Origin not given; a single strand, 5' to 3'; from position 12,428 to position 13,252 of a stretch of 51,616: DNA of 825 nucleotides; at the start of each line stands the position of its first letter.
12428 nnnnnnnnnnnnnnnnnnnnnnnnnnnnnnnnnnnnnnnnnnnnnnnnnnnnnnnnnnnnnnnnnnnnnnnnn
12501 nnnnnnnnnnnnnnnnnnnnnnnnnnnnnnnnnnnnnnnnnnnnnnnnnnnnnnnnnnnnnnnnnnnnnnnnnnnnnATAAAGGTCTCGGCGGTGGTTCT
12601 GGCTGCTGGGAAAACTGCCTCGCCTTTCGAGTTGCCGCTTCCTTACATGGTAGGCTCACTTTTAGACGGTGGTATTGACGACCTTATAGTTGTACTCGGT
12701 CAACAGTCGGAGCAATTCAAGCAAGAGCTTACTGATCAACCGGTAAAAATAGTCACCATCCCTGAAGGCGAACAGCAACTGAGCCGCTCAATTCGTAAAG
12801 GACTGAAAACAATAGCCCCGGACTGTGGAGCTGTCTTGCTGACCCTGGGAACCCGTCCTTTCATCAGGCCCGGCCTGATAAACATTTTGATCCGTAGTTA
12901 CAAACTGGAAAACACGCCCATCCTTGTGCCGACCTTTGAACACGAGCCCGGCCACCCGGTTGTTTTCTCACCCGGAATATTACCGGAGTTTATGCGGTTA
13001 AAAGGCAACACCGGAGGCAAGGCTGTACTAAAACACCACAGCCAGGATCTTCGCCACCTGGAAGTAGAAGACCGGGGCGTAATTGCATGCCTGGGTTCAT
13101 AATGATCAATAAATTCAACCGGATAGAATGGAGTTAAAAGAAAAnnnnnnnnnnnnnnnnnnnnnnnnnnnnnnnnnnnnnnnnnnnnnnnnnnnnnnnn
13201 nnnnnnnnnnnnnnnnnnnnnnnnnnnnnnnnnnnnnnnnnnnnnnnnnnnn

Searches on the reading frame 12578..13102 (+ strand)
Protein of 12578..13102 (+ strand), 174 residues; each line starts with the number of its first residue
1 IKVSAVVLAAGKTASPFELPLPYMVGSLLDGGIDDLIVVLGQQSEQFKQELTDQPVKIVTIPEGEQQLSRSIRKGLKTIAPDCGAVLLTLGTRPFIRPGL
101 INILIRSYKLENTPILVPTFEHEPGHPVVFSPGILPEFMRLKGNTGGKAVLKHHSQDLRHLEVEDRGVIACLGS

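Call 3: search_protein_families(library=pfam, proteins=[window:12578-13102:+], max_evalue=1)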
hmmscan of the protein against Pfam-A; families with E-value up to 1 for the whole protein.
window:12578-13102:+ (174 aa): 2 families
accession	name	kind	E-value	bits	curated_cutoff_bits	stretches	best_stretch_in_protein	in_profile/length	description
PF12804.13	NTP_transf_3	-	8.9e-18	65.4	27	1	25-155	31-158/160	MobA-like NTP transferase domain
PF01128.25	IspD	-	0.00018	21.8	27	1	31-107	42-116/221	2-C-methyl-D-erythritol 4-phosphate cytidylyltransferase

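Call 4: search_protein_families(library=ncbifam, proteins=[window:12578-13102:+], max_evalue=1)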
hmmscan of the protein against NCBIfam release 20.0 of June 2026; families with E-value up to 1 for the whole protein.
window:12578-13102:+ (174 aa): 16 families
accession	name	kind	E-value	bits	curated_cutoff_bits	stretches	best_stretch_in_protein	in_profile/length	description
TIGR03310.1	matur_MocA_YgfJ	equivalog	4e-24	85.6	186.45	1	20-168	19-175/188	molybdenum cofactor cytidylyltransferase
NF045665.1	NTPtran_DVU1551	equivalog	6.5e-24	84.6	315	1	24-169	32-177/359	DVU_1551 family NTP transferase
TIGR03202.1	pucB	equivalog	1.8e-12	47.4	235.05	1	29-168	37-182/192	xanthine dehydrogenase accessory protein PucB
TIGR00453.1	ispD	equivalog_domain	2.8e-06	27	181.3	1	31-110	41-119/219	2-C-methyl-D-erythritol 4-phosphate cytidylyltransferase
NF053639.1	Mfer334_fam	equivalog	4.5e-06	26.7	260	1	25-108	42-126/209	pseudomurein biosynthesis protein PmurB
NF045782.1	NicBOxredNboR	equivalog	5.6e-06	26.2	260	1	24-158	41-182/206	nicotine blue oxidoreductase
NF001186.0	PRK00155.2-3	equivalog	0.00015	21.3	253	1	35-103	50-119/224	2-C-methyl-D-erythritol 4-phosphate cytidylyltransferase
TIGR01173.1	glmU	equivalog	0.00023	20.2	366.85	1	29-120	39-129/452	bifunctional UDP-N-acetylglucosamine diphosphorylase/glucosamine-1-phosphate N-acetyltransferase GlmU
NF010935.0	PRK14355.1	equivalog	0.00031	19.5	718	1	23-120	36-133/459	bifunctional UDP-N-acetylglucosamine diphosphorylase/glucosamine-1-phosphate N-acetyltransferase GlmU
NF006899.0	PRK09382.1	equivalog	0.0012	18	417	1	33-118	50-133/387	bifunctional 2-C-methyl-D-erythritol 4-phosphate cytidylyltransferase/2-C-methyl-D-erythritol 2,4-cyclodiphosphate synthase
NF010934.1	PRK14354.1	equivalog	0.011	14.3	450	1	25-112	34-119/447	bifunctional UDP-N-acetylglucosamine diphosphorylase/glucosamine-1-phosphate N-acetyltransferase GlmU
NF040615.1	HacA_Meth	equivalog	0.034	12.9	550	1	24-95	298-365/419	homoaconitase large subunit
NF010933.0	PRK14353.1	equivalog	0.088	11.4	505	1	25-110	40-126/453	bifunctional UDP-N-acetylglucosamine diphosphorylase/glucosamine-1-phosphate N-acetyltransferase GlmU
NF010932.0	PRK14352.1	equivalog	0.088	11.4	611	1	35-119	51-137/488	bifunctional UDP-N-acetylglucosamine diphosphorylase/glucosamine-1-phosphate N-acetyltransferase GlmU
TIGR01343.1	hacA_fam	subfamily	0.1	11.2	385.7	1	25-92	292-355/412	homoaconitate hydratase family protein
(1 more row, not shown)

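Call 59: find_homologous_proteins(query=window:12590-13102:+, max_evalue=0.00001)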
Query window:12590-13102:+ (170 aa): 23 proteins with E <= 0.00001 among 189 candidates.
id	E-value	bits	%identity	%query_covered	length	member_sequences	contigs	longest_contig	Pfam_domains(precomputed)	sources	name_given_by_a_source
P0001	4.7e-106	370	100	100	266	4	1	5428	PF12804.14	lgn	-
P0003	1.8e-64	235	64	99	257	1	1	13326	PF12804.14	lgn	-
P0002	6.0e-64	233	64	99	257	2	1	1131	PF12804.14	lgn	-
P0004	3.9e-63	230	64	99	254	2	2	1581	PF12804.14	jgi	-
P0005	4.7e-62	227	63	99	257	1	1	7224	PF12804.14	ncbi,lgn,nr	ncbi:MAG: nucleotidyltransferase family protein [Dehalococcoidaceae bacterium]|nr:nucleotidyltransfe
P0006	1.2e-61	225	62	99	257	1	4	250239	PF12804.14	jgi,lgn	-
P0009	3.6e-52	195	56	100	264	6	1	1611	PF12804.14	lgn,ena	-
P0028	1.2e-47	180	51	99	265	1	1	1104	PF12804.14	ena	-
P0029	2.8e-47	179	52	97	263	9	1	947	PF12804.14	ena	-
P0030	3.1e-46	175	52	97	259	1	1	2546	PF12804.14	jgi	jgi:molybdenum cofactor cytidylyltransferase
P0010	9.0e-46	174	51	97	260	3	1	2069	PF12804.14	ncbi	-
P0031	5.6e-45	171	49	100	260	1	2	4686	PF12804.14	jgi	-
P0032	1.2e-44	170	51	99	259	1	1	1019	PF12804.14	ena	-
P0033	1.4e-43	167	49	99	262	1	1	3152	PF12804.14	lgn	-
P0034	7.7e-43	164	47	97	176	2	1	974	PF12804.14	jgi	-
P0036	1.5e-40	157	49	94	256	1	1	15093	PF12804.14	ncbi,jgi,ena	-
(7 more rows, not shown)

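Call 63: find_encoding_contigs(protein=P0036, flank=8000, max_places=2)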
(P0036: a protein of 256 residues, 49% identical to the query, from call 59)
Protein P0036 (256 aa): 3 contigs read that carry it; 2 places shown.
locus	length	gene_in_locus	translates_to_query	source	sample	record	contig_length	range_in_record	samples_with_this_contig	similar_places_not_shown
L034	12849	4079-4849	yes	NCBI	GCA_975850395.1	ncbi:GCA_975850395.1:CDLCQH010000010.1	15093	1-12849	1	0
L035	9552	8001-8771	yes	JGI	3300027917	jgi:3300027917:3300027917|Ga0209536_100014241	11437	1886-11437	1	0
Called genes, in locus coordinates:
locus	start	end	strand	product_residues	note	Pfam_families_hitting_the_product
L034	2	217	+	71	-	?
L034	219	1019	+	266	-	PF03807:F420_oxidored, PF14748:P5CR_dimer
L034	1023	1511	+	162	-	PF02674:Colicin_V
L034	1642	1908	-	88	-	PF00037:Fer4 (weak), PF13187:Fer4_9 (faint), PF13237:Fer4_10 (weak), PF12798:Fer4_3 (faint), PF12838:Fer4_7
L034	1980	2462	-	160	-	PF01467:CTP_transf_like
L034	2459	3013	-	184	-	PF03602:Cons_hypoth95, PF05175:MTS (weak)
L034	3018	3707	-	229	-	PF23023:Anti-Pycsar_Apyc1, PF00753:Lactamase_B, PF12706:Lactamase_B_2 (weak)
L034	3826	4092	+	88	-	PF02604:PhdYeFM_antitox, PF18506:RelB-like (weak)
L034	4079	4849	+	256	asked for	PF12804:NTP_transf_3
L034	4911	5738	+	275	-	PF01547:SBP_bac_1 (faint), PF13531:SBP_bac_11, PF13416:SBP_bac_8 (faint)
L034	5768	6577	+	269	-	PF00528:BPD_transp_1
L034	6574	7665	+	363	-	PF00005:ABC_tran, PF03459:TOBE (weak)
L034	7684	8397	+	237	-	PF13938:DUF4213, PF04016:DUF364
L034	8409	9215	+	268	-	PF19842:YqeC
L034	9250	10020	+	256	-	PF02625:XdhC_CoxI, PF13478:XdhC_C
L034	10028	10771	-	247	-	PF00590:TP_methylase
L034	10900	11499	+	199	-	PF01128:IspD, PF12804:NTP_transf_3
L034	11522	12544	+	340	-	PF00994:MoCF_biosynth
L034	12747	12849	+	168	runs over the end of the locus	PF12838:Fer4_7 (weak), PF13237:Fer4_10 (weak), PF13247:Fer4_11, PF12838:Fer4_7 (weak), PF25160:LdpA_Fe-S-bd (weak), PF00037:Fer4, PF12837:Fer4_6 (weak), PF13237:Fer4_10 (weak), +4 more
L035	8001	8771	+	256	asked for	PF12804:NTP_transf_3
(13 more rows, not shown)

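Call 65: search_protein_families(library=ncbifam, proteins=[L034:10900-11499:+, L034:11522-12544:+, L034:7684-8397:+, L034:4911-5738:+], max_evalue=0.00001)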
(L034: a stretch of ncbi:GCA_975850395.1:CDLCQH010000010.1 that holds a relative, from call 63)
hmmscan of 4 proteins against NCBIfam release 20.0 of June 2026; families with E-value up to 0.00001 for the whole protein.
L034:10900-11499:+ (199 aa): 23 families
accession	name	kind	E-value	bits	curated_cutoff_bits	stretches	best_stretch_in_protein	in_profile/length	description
TIGR03310.1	matur_MocA_YgfJ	equivalog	1.2e-51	175.4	186.45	1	10-197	1-188/188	molybdenum cofactor cytidylyltransferase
NF045665.1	NTPtran_DVU1551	equivalog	2.5e-39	135.3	315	1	9-198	1-190/359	DVU_1551 family NTP transferase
TIGR03202.1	pucB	equivalog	2.8e-28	99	235.05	1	10-194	2-192/192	xanthine dehydrogenase accessory protein PucB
NF045782.1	NicBOxredNboR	equivalog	1.1e-26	93.7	260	1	1-183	1-189/206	nicotine blue oxidoreductase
NF053639.1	Mfer334_fam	equivalog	3.5e-19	69.5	260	1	11-128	2-130/209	pseudomurein biosynthesis protein PmurB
NF001457.0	PRK00317.1-3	equivalog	2.6e-13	49.9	164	1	10-197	3-193/200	molybdenum cofactor guanylyltransferase MobA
TIGR01173.1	glmU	equivalog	6.5e-13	48.3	366.85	1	10-134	2-127/452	bifunctional UDP-N-acetylglucosamine diphosphorylase/glucosamine-1-phosphate N-acetyltransferase GlmU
NF010934.1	PRK14354.1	equivalog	2.2e-11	43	450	1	11-129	2-120/447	bifunctional UDP-N-acetylglucosamine diphosphorylase/glucosamine-1-phosphate N-acetyltransferase GlmU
NF010933.0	PRK14353.1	equivalog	2.1e-10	39.8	505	1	9-136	6-135/453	bifunctional UDP-N-acetylglucosamine diphosphorylase/glucosamine-1-phosphate N-acetyltransferase GlmU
NF010932.0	PRK14352.1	equivalog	3.8e-10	39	611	1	9-125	7-127/488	bifunctional UDP-N-acetylglucosamine diphosphorylase/glucosamine-1-phosphate N-acetyltransferase GlmU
TIGR00453.1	ispD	equivalog_domain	1.3e-09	37.9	181.3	1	10-126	1-119/219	2-C-methyl-D-erythritol 4-phosphate cytidylyltransferase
NF010935.0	PRK14355.1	equivalog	1.5e-09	37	718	1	9-135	4-132/459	bifunctional UDP-N-acetylglucosamine diphosphorylase/glucosamine-1-phosphate N-acetyltransferase GlmU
NF010936.0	PRK14356.1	equivalog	1.8e-09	37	666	1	9-131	6-130/456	bifunctional UDP-N-acetylglucosamine diphosphorylase/glucosamine-1-phosphate N-acetyltransferase GlmU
TIGR02665.1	molyb_mobA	equivalog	1.7e-08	34.7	151.85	1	9-156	1-146/186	molybdenum cofactor guanylyltransferase MobA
NF002741.0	PRK02726.1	equivalog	5.7e-08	32.6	179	1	8-119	7-113/200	molybdenum cofactor guanylyltransferase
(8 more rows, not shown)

L034:11522-12544:+ (340 aa): 5 families
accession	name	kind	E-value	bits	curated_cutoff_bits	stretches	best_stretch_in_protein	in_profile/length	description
TIGR00177.1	molyb_syn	domain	2.1e-13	50.5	85.35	1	173-262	3-94/148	molybdenum cofactor synthesis domain-containing protein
NF002947.1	PRK03604.1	equivalog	3.1e-11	43.1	285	1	147-255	120-229/301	bifunctional molybdenum cofactor biosynthesis protein MoaC/MoaB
NF001813.0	PRK00549.1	equivalog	3.6e-10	39.4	379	1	174-254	3-82/414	competence/damage-inducible protein A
NF011068.0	PRK14498.1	equivalog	7.4e-10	37.5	534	1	173-287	188-307/647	molybdopterin biosynthesis protein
NF002291.0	PRK01215.1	equivalog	1.7e-08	33.9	293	1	174-254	6-85/264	nicotinamide mononucleotide deamidase-related protein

L034:7684-8397:+ (237 aa): 0 families

L034:4911-5738:+ (275 aa): 5 families
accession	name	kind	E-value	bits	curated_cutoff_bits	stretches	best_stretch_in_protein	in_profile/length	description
TIGR01256.1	modA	equivalog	1.1e-20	74.6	62.5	1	31-245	6-217/217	molybdate ABC transporter substrate-binding protein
NF007958.0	PRK10677.1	equivalog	1.9e-11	43.5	253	1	6-247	14-254/256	molybdate ABC transporter substrate-binding protein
NF002918.0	PRK03537.1-4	equivalog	2.3e-10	40.2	288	1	20-247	7-244/246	molybdate ABC transporter substrate-binding protein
NF002917.0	PRK03537.1-3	equivalog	5e-07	29.2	264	0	17-150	21-153/267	molybdate ABC transporter substrate-binding protein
NF002920.0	PRK03537.2-1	equivalog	3.1e-06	26.5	470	0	6-58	11-63/314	molybdate ABC transporter substrate-binding protein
